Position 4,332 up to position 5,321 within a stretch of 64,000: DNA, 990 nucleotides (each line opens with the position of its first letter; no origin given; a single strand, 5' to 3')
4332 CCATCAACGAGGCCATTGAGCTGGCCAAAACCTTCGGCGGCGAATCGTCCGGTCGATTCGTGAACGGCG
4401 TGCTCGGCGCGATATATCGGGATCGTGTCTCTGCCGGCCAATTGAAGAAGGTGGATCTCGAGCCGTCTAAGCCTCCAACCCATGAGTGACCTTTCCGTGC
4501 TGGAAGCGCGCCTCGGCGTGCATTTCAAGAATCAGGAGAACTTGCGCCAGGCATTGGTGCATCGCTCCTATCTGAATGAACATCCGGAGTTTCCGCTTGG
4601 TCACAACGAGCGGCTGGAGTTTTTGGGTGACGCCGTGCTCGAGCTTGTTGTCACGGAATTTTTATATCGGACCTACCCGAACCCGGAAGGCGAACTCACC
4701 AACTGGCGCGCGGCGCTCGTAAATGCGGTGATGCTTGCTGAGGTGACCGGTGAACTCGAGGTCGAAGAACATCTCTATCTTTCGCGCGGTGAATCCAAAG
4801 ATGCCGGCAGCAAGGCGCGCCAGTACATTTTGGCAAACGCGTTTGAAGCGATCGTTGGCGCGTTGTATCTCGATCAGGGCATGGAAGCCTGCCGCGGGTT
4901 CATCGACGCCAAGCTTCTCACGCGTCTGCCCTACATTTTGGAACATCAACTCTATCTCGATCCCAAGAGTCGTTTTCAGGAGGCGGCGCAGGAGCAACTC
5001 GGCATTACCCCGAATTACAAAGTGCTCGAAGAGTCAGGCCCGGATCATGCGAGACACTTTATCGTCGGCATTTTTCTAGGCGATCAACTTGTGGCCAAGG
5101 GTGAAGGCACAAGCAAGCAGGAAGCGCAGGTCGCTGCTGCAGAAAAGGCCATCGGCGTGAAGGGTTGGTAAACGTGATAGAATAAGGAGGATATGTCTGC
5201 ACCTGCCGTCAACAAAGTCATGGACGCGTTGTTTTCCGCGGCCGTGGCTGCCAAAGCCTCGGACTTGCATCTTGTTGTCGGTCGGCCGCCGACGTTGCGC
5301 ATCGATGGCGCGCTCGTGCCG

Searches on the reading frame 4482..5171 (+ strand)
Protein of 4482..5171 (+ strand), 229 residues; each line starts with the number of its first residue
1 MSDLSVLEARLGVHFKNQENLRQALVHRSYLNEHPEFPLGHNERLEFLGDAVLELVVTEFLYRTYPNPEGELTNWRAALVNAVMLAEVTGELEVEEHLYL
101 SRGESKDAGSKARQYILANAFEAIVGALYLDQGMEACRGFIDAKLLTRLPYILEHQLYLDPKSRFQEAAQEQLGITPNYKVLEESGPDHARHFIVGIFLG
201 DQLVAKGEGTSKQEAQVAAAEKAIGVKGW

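Call 80: search_protein_families(library=pfam, proteins=[window:4482-5171:+], max_evalue=0.001)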
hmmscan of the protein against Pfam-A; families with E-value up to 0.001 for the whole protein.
window:4482-5171:+ (229 aa): 4 families
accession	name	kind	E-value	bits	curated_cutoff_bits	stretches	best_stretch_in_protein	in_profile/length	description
PF14622.11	Ribonucleas_3_3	-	1.7e-36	125.6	35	1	18-148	2-127/128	Ribonuclease-III-like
PF00636.31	Ribonuclease_3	-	6.7e-26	91.5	27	1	43-133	1-102/102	Ribonuclease III domain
PF00035.32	dsrm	-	1.1e-14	55.2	23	1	161-224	1-63/66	Double-stranded RNA binding motif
PF22935.1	RM44_endonuclase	-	5.3e-08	33.5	27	1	4-128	6-139/139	Large ribosomal subunit protein mL44, endonuclease domain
